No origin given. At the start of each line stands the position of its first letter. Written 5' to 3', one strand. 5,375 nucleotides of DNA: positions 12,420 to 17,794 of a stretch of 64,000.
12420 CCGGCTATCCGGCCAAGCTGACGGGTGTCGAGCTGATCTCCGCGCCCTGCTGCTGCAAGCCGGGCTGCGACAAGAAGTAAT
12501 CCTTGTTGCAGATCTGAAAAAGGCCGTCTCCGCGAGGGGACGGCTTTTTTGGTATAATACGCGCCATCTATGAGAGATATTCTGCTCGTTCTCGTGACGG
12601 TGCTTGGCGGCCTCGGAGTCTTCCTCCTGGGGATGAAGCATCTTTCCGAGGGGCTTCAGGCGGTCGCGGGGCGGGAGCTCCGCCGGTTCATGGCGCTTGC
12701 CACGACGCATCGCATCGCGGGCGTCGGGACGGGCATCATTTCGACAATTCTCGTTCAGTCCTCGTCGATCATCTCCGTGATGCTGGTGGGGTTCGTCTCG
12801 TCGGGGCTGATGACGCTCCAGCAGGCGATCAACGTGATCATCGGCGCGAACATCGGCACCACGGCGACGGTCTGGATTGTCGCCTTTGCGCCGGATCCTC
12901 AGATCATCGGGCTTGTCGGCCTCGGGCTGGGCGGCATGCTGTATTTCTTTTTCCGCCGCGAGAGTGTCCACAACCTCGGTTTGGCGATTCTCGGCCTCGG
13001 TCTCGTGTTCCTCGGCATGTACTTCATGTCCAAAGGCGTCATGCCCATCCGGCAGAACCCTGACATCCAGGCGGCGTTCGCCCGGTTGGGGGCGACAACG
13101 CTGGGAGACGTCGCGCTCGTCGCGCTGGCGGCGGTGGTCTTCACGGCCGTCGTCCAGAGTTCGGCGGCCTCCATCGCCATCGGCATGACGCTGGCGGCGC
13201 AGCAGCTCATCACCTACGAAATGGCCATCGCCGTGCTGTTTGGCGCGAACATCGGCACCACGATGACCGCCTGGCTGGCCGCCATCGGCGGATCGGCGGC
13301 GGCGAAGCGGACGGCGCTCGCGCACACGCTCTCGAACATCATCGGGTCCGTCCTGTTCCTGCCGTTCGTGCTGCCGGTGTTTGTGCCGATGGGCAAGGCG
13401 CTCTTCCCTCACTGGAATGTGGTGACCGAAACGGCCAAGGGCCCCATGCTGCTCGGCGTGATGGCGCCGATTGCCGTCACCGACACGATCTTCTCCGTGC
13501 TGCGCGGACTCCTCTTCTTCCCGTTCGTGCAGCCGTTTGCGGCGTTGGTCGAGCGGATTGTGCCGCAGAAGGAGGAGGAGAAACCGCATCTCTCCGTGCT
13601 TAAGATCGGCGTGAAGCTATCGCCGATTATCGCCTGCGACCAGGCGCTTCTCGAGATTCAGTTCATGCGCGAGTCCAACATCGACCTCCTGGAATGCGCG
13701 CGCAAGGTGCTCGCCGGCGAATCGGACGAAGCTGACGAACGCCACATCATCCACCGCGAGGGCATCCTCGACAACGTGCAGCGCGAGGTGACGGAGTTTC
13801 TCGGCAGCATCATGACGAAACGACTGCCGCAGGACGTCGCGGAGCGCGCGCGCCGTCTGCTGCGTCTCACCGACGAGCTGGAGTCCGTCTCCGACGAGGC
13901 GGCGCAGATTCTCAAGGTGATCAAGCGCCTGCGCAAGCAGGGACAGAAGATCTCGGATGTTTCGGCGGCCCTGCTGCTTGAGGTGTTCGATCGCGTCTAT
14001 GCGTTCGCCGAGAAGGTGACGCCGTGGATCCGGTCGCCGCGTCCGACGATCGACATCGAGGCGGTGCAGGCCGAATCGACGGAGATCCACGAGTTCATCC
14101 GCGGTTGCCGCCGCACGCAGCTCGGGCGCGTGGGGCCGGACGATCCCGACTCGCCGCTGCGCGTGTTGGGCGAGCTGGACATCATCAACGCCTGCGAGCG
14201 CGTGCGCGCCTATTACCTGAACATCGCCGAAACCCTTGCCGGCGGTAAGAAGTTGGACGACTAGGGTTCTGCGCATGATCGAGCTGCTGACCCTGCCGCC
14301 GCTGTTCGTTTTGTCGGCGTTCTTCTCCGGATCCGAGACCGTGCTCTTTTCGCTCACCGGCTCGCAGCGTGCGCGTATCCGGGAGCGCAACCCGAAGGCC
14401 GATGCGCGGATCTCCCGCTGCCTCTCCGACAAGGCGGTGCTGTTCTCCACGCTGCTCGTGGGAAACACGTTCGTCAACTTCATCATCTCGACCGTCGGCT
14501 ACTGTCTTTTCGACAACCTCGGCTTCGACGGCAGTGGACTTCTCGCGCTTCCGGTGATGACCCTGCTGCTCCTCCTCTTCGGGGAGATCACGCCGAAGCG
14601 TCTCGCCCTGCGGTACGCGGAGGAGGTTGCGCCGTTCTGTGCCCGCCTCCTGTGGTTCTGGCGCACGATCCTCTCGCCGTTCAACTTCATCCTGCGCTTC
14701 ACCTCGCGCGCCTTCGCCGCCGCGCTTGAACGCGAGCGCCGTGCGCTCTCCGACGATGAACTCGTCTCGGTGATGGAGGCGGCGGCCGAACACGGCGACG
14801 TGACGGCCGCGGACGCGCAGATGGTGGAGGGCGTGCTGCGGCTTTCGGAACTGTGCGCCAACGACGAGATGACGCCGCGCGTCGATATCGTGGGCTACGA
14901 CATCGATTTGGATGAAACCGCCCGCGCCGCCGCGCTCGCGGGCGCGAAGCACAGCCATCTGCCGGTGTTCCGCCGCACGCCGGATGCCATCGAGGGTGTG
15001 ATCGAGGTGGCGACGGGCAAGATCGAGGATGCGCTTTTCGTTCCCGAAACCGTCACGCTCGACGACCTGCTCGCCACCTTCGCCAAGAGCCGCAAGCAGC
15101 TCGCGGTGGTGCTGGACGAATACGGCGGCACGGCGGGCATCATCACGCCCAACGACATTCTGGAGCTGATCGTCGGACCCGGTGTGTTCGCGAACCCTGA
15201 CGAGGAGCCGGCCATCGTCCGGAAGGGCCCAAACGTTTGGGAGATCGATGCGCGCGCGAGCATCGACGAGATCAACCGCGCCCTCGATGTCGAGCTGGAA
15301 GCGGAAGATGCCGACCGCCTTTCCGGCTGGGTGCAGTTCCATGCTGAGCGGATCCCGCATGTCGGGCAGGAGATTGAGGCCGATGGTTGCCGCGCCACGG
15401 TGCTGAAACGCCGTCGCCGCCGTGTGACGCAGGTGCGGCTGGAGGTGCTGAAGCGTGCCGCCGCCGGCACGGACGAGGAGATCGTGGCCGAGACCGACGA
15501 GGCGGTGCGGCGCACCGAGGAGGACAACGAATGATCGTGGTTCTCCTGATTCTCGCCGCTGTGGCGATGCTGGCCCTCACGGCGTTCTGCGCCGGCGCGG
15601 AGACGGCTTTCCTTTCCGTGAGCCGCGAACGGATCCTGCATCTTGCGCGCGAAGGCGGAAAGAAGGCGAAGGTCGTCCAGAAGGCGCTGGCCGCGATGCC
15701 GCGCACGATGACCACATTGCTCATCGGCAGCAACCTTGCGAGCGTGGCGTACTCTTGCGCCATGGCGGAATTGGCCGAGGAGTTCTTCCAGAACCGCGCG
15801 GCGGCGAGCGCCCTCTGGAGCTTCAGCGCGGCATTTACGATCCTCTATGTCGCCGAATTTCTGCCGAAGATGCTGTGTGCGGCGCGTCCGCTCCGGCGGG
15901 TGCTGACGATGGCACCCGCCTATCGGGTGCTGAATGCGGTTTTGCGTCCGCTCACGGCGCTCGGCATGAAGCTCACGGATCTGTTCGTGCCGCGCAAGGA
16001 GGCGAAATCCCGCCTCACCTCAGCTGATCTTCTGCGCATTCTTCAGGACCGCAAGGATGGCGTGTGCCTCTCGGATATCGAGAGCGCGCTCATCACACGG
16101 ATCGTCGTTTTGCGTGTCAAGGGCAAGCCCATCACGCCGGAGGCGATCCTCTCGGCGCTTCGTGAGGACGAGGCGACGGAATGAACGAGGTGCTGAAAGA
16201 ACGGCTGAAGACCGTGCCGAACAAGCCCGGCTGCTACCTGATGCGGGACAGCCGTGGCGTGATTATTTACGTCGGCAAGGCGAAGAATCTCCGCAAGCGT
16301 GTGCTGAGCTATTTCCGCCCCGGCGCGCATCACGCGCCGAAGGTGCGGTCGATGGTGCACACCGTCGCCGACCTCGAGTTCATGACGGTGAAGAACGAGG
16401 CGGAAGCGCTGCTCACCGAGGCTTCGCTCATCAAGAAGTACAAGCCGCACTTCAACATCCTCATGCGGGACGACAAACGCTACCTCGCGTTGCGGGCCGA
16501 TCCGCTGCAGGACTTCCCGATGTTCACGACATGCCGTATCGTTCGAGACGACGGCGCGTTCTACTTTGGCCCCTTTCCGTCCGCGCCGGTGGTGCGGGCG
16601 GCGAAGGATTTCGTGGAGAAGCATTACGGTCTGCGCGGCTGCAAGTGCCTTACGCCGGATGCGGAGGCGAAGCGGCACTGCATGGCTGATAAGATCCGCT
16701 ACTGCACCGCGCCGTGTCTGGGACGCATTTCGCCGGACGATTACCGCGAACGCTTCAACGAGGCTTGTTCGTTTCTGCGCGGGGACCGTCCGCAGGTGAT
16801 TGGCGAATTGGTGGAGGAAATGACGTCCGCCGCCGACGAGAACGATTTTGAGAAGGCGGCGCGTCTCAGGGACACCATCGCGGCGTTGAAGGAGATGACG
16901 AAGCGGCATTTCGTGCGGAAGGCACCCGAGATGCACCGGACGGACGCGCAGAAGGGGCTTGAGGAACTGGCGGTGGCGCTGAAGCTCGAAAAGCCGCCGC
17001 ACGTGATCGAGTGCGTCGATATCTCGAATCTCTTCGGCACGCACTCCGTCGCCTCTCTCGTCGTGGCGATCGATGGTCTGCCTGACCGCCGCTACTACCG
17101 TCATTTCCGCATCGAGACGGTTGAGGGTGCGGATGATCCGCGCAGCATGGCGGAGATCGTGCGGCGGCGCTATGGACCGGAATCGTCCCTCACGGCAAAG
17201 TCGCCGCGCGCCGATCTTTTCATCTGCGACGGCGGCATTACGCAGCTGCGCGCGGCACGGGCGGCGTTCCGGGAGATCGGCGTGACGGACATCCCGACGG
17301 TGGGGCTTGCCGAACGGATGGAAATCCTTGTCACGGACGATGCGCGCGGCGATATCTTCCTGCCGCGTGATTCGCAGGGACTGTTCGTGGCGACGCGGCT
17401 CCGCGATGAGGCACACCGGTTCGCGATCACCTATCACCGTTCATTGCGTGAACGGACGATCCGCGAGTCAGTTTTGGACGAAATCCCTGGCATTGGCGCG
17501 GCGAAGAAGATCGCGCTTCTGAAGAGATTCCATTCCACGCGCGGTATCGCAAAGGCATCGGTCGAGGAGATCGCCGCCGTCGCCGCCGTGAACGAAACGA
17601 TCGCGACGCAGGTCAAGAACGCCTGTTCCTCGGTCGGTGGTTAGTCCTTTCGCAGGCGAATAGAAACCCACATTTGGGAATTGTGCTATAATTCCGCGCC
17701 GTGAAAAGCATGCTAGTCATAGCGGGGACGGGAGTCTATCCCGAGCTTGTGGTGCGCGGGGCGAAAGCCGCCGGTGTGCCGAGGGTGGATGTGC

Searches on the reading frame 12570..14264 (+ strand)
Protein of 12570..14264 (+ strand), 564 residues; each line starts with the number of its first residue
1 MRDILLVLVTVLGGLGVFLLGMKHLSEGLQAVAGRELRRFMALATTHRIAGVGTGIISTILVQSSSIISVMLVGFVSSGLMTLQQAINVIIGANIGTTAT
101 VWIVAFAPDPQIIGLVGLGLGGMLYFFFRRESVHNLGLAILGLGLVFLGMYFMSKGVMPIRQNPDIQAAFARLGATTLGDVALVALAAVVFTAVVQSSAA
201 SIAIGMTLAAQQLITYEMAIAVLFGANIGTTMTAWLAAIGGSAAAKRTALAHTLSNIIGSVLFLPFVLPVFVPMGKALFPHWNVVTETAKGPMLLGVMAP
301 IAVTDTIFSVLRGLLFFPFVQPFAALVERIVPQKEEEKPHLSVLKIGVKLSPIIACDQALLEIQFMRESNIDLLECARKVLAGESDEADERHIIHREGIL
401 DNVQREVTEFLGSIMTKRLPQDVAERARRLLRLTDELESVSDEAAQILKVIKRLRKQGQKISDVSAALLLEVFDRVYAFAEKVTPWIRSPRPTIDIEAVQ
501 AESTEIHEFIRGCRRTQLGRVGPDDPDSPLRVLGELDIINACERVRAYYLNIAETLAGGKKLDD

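Call 29: search_protein_families(library=pfam, proteins=[window:12570-14264:+], max_evalue=0.00001)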
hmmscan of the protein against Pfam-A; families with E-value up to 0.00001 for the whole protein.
window:12570-14264:+ (564 aa): 1 family
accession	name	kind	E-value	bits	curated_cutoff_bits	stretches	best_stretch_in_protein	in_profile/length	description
PF02690.20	Na_Pi_cotrans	-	2.8e-52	176.8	29.1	2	18-154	2-136/137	Na+/Pi-cotransporter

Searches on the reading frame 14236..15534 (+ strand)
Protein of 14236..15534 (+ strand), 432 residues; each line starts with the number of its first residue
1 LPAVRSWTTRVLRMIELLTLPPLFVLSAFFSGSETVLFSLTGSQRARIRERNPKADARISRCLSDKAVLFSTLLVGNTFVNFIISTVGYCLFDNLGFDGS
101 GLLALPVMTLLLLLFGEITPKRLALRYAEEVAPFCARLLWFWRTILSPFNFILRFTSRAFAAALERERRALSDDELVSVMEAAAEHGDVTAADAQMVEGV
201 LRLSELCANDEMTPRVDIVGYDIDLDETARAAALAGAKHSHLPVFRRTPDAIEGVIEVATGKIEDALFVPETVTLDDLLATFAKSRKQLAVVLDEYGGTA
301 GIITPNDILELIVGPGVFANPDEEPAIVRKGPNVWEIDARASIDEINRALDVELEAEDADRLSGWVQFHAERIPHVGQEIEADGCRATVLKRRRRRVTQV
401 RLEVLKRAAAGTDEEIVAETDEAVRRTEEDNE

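Call 29: search_protein_families(library=pfam, proteins=[window:14236-15534:+], max_evalue=0.00001)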
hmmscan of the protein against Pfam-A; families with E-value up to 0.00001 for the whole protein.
window:14236-15534:+ (432 aa): 3 families
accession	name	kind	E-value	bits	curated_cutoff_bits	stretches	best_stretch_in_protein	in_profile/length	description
PF01595.25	CNNM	-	7e-36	124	28.4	1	23-190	6-178/181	Cyclin M transmembrane N-terminal domain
PF03471.22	CorC_HlyC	-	3.3e-18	65.9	27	1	330-404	3-79/81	Transporter associated domain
PF00571.33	CBS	-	3.3e-08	34.2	24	1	265-313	8-56/57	CBS domain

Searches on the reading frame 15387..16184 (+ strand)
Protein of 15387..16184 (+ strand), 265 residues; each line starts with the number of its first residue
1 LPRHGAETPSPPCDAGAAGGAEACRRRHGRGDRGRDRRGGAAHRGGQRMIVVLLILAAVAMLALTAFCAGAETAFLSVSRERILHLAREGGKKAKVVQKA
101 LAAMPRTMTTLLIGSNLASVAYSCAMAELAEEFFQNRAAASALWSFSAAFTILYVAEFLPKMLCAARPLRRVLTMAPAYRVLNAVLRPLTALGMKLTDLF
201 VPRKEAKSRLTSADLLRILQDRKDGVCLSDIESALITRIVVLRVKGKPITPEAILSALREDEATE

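Call 73: search_protein_families(library=pfam, proteins=[window:15387-16184:+], max_evalue=0.0001)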
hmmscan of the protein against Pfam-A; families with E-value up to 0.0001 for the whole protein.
window:15387-16184:+ (265 aa): 1 family
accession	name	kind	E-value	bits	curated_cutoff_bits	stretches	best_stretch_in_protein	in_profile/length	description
PF01595.25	CNNM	-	2.2e-30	106.1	28.4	1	57-222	2-171/181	Cyclin M transmembrane N-terminal domain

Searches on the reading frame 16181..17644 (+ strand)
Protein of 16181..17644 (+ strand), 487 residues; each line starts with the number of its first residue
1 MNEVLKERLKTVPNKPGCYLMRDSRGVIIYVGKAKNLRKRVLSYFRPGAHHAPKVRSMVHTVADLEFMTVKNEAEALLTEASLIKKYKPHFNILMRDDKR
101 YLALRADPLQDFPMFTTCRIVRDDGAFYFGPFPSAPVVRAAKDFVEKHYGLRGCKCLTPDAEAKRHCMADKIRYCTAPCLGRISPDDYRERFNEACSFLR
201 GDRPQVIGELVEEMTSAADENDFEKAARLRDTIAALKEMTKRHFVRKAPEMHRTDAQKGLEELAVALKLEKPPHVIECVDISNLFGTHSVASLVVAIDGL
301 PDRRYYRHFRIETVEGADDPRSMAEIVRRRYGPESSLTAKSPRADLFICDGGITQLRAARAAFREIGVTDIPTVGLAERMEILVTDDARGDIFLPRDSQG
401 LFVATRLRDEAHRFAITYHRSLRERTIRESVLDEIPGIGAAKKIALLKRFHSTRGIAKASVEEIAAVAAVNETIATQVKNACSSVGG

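Call 29: search_protein_families(library=pfam, proteins=[window:16181-17644:+], max_evalue=0.00001)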
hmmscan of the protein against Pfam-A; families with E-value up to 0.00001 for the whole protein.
window:16181-17644:+ (487 aa): 4 families
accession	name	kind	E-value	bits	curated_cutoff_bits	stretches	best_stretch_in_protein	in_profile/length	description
PF08459.17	UvrC_RNaseH_dom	-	6.4e-42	143.5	22.3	1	266-416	3-159/159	UvrC RNAse H endonuclease domain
PF02151.25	UVR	-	7.2e-11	41.9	21.5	1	206-238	3-35/36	UvrB/uvrC motif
PF01541.30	GIY-YIG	-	4.4e-08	33.7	22.6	1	16-90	2-76/78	GIY-YIG catalytic domain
PF14520.12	HHH_5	-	1.2e-06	29.3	27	1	431-480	3-53/57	Helix-hairpin-helix domain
